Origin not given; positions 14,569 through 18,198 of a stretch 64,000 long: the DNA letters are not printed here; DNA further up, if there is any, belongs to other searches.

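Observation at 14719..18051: PNGase F-type N-glycanase fused to a GH29 alpha-L-fucosidase: a candidate one-polypeptide defucosylate-and-release machine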

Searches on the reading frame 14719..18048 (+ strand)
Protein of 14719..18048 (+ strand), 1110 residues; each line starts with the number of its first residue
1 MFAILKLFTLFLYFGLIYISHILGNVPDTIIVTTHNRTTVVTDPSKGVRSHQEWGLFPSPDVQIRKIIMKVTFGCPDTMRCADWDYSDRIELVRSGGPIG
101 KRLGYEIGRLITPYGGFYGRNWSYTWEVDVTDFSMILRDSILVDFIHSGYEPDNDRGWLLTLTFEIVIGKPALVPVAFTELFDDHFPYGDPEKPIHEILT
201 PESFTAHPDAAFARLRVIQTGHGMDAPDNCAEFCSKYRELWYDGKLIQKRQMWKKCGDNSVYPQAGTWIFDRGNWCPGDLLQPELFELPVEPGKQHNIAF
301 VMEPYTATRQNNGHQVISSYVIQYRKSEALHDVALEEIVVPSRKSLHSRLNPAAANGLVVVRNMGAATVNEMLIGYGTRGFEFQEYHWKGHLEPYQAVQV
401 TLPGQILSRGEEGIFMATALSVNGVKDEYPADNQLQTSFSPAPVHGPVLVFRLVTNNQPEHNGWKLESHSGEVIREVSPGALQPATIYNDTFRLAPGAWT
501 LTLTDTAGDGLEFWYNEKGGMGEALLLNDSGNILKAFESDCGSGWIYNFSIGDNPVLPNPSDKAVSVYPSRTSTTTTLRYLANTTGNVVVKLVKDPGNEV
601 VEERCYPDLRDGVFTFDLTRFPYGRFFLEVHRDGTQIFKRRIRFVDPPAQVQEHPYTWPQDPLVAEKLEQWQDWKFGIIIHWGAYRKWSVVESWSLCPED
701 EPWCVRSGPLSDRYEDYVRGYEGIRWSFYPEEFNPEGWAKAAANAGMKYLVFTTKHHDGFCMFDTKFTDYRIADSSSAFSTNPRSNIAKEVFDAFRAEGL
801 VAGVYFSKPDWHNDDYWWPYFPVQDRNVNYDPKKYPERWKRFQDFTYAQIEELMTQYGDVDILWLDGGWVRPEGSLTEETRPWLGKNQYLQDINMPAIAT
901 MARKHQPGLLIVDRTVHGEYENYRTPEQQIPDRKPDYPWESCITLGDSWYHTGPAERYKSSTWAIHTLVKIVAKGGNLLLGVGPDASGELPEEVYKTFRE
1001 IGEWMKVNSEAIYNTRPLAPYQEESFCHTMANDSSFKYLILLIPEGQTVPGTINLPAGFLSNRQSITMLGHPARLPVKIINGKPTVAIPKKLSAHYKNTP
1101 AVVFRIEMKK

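Call 3: search_protein_families(library=pfam, proteins=[window:14719-18048:+], max_evalue=0.1)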
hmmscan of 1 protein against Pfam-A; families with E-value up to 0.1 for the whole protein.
window:14719-18048:+ (1110 aa): 2 families
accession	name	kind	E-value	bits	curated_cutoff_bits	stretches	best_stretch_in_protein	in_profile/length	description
PF01120.23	Alpha_L_fucos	-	1.7e-90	304.4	25.2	1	650-1010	8-345/345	Alpha-L-fucosidase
PF09113.15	N-glycanase_C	-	2e-15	57.2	25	1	201-321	12-139/140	Peptide-N-glycosidase F, C terminal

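Call 4: search_protein_families(library=ncbifam, proteins=[window:14719-18048:+], max_evalue=0.1)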
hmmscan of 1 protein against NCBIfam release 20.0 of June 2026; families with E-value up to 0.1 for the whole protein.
window:14719-18048:+ (1110 aa): 1 family
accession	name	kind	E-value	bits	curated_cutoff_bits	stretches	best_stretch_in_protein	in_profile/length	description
NF008252.0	PRK11027.1-2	equivalog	0.052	13.7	135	0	829-874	13-56/119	hypothetical protein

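Call 5: search_solved_structures(query=window:14719-18048:+, max_evalue=1, show_alignments=3)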
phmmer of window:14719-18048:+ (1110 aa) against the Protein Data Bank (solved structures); distinct sequences matched with E-value up to 1: 64 (the best 60 are shown).
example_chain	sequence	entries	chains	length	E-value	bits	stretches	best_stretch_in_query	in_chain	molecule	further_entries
6gn6_A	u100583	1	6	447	9.1e-55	189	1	669-1024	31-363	Alpha-L-fucosidase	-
9eu1_A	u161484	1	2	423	2.4e-45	157.8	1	669-1017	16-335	Alpha-L-fucosidase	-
9eu4_A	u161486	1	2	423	2.4e-45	157.8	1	669-1017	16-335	Exported alpha-L-fucosidase protein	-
9eu2_A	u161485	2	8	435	2.6e-42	147.8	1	656-1017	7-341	Alpha-L-fucosidase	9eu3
9s0x_A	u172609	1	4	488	5.2e-39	136.9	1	667-1019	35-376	Alpha-L-fucosidase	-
7db5_A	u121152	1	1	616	2.3e-34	121.5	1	666-1017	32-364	Alpha-L-fucosidase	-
9rzx_A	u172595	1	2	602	3.3e-32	114.3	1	670-1016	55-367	Alpha-L-fucosidase, family GH29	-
9rzy_A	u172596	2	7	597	5.7e-32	113.5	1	672-1015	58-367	Alpha-L-fucosidase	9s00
4wsk_A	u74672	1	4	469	5.2e-31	110.4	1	668-1091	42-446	Alpha-L-fucosidase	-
4pcs_A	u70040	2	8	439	6.5e-31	110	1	668-1091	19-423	Alpha-L-fucosidase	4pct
2wvs_A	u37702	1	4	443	6.6e-31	110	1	668-1091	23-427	ALPHA-L-FUCOSIDASE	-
2wvt_A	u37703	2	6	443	6.6e-31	110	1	668-1091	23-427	ALPHA-L-FUCOSIDASE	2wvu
5i5r_A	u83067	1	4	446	6.8e-31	110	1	668-1091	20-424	Alpha-L-fucosidase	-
4wsj_A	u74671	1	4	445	6.8e-31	110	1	668-1091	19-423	Alpha-L-fucosidase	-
4pee_A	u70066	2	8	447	6.9e-31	110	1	668-1091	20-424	Alpha-L-fucosidase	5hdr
2wvv_A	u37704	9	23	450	7.1e-31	109.9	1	668-1091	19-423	ALPHA-L-FUCOSIDASE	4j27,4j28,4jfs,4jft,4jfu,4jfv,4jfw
2wvv_B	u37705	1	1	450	7.1e-31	109.9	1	668-1091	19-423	ALPHA-L-FUCOSIDASE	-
2xib_A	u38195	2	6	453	7.2e-31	109.9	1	668-1091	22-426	ALPHA-L-FUCOSIDASE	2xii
6hzy_A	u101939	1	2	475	7.4e-31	109.9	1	668-1091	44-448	Alpha-L-fucosidase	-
4jl2_A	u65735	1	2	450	1.4e-30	108.9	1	668-1091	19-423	alpha-L-fucosidase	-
1hl8_A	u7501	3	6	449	1.2e-28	102.6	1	667-1092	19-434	PUTATIVE ALPHA-L-FUCOSIDASE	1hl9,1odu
2zwy_A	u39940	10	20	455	1.5e-28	102.2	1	667-1092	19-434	Alpha-L-fucosidase, putative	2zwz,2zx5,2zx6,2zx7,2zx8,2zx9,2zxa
2wsp_A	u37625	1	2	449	1.2e-27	99.3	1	667-1092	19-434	ALPHA-L-FUCOSIDASE, PUTATIVE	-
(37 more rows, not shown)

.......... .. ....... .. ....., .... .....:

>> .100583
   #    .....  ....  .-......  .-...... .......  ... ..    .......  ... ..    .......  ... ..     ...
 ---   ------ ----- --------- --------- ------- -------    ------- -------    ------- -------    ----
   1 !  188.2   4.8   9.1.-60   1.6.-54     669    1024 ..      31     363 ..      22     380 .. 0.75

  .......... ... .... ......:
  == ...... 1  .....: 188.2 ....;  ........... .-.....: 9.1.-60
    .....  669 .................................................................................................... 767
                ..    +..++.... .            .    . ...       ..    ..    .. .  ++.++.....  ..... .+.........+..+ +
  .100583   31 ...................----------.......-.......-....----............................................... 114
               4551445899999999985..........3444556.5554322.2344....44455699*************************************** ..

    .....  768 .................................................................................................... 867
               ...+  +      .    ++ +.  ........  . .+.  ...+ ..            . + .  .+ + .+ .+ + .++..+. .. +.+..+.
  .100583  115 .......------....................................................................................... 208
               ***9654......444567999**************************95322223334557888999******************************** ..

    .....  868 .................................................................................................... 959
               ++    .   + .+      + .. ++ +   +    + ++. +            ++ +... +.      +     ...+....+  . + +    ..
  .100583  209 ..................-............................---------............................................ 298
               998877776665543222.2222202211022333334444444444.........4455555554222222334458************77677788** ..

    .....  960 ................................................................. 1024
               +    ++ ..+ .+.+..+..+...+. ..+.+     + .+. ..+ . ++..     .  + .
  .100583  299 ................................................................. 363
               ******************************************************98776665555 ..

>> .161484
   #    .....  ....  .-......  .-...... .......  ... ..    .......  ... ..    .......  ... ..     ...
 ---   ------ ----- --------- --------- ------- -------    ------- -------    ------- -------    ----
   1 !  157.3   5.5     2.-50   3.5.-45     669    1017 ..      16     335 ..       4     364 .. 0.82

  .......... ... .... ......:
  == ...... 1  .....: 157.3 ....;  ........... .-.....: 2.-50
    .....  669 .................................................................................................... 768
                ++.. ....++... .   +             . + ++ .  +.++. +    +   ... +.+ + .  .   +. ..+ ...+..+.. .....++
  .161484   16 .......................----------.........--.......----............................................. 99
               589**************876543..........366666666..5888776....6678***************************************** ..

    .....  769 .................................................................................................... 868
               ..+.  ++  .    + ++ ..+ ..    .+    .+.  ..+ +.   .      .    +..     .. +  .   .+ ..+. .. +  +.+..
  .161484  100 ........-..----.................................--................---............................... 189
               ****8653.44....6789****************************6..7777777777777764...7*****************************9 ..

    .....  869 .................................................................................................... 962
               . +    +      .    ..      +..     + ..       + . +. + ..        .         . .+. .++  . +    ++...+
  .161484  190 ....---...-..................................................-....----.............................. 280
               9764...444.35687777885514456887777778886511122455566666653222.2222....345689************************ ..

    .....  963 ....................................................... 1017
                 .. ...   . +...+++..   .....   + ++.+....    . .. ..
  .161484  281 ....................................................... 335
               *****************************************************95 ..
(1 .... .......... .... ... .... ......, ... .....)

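Call 11: find_homologous_proteins(query=window:14719-18048:+, max_evalue=0.00001)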
Query window:14719-18048:+ (1110 aa): 1052 proteins with E <= 0.00001 among 6910 candidates; the best 120 are listed.
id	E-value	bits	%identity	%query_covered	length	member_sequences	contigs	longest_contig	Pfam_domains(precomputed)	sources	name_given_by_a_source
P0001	0.0e+0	2679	100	100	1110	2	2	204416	PF09113.16,PF01120.24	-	-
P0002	0.0e+0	2002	74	99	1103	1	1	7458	PF09113.16,PF01120.24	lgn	-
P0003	0.0e+0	1793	66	99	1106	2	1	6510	PF09113.16,PF01120.24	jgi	jgi:alpha-L-fucosidase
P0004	0.0e+0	1696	75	81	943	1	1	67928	PF09113.16,PF01120.24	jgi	jgi:hypothetical protein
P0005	0.0e+0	1663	62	100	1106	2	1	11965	PF09113.16,PF01120.24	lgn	-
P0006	0.0e+0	1654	61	98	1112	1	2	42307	PF09113.16,PF01120.24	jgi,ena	-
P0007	0.0e+0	1651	62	98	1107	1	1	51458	PF09113.16,PF01120.24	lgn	-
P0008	0.0e+0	1644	61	99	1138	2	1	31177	PF09113.16,PF01120.24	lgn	-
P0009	0.0e+0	1642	61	98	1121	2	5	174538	PF09113.16,PF01120.24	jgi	jgi:alpha-L-fucosidase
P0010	0.0e+0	1639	61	97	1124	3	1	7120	PF09113.16,PF01120.24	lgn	-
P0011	0.0e+0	1620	60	99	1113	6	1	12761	PF09113.16,PF01120.24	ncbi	-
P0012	0.0e+0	1589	58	99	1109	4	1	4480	PF09113.16,PF01120.24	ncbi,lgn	ncbi:MAG: alpha-L-fucosidase [Bacteroidales bacterium]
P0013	0.0e+0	1562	59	99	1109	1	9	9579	PF09113.16,PF01120.24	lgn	-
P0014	0.0e+0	1561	58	99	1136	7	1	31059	PF09113.16,PF01120.24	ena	-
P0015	0.0e+0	1556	59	97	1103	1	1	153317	PF09113.16,PF01120.24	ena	-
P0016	0.0e+0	1549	57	100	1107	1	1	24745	PF09113.16,PF01120.24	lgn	-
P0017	0.0e+0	1548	59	97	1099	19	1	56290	PF09113.16,PF01120.24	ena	-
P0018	0.0e+0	1544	60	96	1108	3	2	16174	PF09113.16,PF01120.24,PF16757.12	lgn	-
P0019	0.0e+0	1543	57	99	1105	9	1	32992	PF09113.16,PF01120.24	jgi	-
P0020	0.0e+0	1538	58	98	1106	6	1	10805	PF09113.16,PF01120.24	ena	-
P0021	0.0e+0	1533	57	99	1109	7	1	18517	PF09113.16,PF01120.24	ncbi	-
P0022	0.0e+0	1532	58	99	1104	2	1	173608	PF09113.16,PF01120.24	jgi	-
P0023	0.0e+0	1525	56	100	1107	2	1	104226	PF09113.16,PF01120.24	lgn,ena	-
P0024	0.0e+0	1522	57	99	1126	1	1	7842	PF09113.16,PF01120.24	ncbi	-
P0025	0.0e+0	1520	57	97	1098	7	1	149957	PF09113.16,PF01120.24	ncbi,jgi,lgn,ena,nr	ncbi:MAG: Peptide-N-glycosidase terminal/Peptide-N-glycosidase terminal [Bacteroidetes bacterium]|nr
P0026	0.0e+0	1518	58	99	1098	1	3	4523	PF09113.16,PF01120.24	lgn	-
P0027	0.0e+0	1511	56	99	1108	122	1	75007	PF09113.16,PF01120.24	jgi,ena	-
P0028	0.0e+0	1505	57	99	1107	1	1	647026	PF09113.16,PF01120.24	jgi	-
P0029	0.0e+0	1504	55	99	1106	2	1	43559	PF09113.16,PF01120.24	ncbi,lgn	-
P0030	0.0e+0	1498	55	99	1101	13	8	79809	PF09113.16,PF01120.24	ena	-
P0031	0.0e+0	1497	57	97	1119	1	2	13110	PF09113.16,PF01120.24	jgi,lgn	jgi:alpha-L-fucosidase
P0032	0.0e+0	1461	54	97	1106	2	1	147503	PF09113.16,PF01120.24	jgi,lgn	jgi:alpha-L-fucosidase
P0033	0.0e+0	1458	55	99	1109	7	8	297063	PF09113.16,PF01120.24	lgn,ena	-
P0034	0.0e+0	1440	54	98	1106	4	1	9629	PF09113.16,PF01120.24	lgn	-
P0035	0.0e+0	1438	54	100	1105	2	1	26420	PF09113.16,PF01120.24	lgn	-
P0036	0.0e+0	1425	54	97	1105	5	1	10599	PF09113.16,PF01120.24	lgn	-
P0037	0.0e+0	1424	54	97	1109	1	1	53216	PF09113.16,PF01120.24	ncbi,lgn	-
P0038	0.0e+0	1386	54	97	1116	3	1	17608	PF09113.16,PF01120.24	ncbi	-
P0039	0.0e+0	1103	55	75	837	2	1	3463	PF09113.16,PF01120.24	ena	-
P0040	0.0e+0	1077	70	56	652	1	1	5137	PF09113.16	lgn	-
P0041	3.2e-268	911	60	56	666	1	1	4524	PF09113.16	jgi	-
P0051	2.0e-231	789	52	56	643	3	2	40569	PF09113.16,PF18962.8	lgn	-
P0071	1.3e-221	757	50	56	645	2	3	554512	PF09113.16,PF18962.8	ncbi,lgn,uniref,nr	ncbi:peptide-N-glycosidase F-related protein [Rufibacter glacialis]|uniref:Peptide-N-glycosidase n=1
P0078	5.8e-220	751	50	58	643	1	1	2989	PF09113.16,PF18962.8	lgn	-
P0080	2.5e-218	746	51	57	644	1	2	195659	PF09113.16,PF18962.8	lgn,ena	-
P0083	2.4e-217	743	50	56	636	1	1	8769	PF09113.16,PF18962.8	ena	-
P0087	1.1e-216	740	49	58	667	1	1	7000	PF09113.16,PF18962.8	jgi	jgi:hypothetical protein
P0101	4.8e-213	728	49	57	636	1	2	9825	PF09113.16,PF18962.8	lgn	-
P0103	3.1e-211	722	48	58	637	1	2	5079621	PF09113.16,PF18962.8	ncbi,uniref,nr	ncbi:peptide-N-glycosidase F-related protein [Flavisolibacter ginsenosidimutans]|uniref:Peptide-N-gl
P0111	1.0e-209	717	48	57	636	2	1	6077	PF09113.16,PF18962.8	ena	-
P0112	2.3e-209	716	48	56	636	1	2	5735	PF09113.16,PF18962.8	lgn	-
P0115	1.2e-208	714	48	58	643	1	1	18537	PF09113.16,PF18962.8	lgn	-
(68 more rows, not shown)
